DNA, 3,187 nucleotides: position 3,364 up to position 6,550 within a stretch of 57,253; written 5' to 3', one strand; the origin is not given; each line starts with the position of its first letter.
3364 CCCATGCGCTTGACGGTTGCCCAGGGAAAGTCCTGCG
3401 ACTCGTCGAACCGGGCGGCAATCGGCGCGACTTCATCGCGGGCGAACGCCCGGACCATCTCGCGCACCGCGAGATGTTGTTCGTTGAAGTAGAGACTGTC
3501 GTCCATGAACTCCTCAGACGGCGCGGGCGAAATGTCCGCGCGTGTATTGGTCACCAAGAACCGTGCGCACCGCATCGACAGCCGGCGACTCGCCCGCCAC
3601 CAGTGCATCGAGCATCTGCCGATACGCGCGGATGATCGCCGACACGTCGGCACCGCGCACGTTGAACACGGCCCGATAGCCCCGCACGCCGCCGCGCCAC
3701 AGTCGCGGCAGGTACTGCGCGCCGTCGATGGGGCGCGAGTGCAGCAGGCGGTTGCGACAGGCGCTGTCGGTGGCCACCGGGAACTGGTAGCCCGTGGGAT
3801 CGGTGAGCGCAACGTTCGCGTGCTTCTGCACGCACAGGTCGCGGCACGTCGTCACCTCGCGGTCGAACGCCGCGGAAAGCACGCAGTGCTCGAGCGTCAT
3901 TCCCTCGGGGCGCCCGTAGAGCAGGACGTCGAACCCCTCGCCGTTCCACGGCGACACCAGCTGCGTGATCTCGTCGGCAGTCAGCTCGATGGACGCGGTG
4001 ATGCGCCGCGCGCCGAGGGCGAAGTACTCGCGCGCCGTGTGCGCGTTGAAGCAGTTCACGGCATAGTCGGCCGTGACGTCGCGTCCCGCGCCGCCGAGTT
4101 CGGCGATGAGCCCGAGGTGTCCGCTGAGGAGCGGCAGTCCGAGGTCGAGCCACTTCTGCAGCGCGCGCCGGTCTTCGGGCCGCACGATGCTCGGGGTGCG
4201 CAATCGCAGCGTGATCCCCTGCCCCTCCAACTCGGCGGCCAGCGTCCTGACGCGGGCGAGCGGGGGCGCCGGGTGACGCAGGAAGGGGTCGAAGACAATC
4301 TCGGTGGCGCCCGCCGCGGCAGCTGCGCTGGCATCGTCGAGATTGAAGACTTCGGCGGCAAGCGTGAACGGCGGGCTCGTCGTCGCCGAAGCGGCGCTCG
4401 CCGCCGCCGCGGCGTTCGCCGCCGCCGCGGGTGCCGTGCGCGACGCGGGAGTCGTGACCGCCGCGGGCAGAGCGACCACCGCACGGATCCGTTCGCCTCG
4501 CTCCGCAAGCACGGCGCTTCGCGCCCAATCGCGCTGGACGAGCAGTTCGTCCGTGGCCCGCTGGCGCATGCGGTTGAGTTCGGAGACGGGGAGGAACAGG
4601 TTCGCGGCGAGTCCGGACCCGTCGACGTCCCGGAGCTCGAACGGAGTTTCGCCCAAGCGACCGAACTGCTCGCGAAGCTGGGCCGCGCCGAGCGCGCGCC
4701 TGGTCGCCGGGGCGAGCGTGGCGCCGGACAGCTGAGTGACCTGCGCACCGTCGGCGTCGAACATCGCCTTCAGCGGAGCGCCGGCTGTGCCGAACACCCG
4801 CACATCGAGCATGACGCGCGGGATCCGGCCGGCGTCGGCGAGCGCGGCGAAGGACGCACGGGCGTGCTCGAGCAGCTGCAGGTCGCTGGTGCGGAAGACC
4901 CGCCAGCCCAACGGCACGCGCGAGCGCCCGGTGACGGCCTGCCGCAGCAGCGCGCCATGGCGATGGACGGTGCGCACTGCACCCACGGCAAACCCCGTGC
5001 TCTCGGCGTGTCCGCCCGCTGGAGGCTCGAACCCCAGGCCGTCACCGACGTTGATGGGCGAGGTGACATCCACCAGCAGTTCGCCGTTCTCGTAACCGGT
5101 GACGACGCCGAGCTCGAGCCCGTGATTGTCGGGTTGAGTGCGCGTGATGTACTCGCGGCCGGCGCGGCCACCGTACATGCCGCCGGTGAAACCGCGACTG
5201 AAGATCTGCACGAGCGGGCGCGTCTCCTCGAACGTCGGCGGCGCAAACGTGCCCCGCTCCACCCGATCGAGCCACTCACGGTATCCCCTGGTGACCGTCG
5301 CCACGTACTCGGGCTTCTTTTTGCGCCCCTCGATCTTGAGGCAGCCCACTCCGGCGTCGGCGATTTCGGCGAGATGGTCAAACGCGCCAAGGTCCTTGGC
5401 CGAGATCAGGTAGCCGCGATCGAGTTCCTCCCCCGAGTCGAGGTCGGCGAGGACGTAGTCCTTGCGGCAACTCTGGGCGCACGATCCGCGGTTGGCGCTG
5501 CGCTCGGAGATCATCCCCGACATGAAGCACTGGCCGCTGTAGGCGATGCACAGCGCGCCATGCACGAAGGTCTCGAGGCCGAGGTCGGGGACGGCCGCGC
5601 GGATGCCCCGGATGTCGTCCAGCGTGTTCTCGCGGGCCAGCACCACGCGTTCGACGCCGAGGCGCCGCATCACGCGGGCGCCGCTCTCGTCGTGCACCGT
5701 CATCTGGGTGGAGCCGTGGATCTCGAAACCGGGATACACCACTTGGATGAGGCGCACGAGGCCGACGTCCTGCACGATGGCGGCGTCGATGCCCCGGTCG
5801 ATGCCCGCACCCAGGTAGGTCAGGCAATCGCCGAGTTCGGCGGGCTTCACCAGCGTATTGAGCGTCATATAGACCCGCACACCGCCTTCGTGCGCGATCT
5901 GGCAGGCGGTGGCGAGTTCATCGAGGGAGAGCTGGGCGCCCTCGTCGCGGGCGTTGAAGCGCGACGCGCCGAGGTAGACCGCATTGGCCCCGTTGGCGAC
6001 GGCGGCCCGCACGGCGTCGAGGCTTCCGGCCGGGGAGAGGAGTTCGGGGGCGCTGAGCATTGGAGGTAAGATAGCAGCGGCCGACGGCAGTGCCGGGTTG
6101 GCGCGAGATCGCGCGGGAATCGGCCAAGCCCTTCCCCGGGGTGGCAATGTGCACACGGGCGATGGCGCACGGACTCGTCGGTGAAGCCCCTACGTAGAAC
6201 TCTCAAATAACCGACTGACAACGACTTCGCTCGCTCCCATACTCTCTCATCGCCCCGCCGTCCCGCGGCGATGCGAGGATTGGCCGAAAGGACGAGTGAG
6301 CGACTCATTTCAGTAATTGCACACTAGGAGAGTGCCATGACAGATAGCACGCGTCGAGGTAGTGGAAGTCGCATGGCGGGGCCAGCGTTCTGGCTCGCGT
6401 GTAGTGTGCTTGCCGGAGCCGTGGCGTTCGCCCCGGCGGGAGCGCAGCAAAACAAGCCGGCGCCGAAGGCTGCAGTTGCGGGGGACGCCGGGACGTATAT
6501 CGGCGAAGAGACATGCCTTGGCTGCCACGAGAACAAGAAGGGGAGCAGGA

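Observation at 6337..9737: Stand-alone MtrA/MtrB (PioAB/MtoAB-type) porin-cytochrome module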

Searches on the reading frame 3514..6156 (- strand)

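Call 10: search_protein_families(library=pfam, proteins=[window:3514-6156:-], max_evalue=0.001)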
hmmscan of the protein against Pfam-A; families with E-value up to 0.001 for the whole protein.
window:3514-6156:- (880 aa): 2 families
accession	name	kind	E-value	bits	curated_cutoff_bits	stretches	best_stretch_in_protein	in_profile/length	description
PF01136.24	Peptidase_U32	-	8.4e-81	271.1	22.4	2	119-332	12-231/233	Peptidase family U32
PF12392.13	DUF3656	-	1.6e-18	67.8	22.1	1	420-542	1-108/109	Collagenase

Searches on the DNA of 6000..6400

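Call 71: search_rna_families(source=window, start=6000, end=6400, threshold=evalue, max_evalue=1)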
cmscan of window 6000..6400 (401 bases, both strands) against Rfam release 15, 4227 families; matches with E-value up to 1: 0.
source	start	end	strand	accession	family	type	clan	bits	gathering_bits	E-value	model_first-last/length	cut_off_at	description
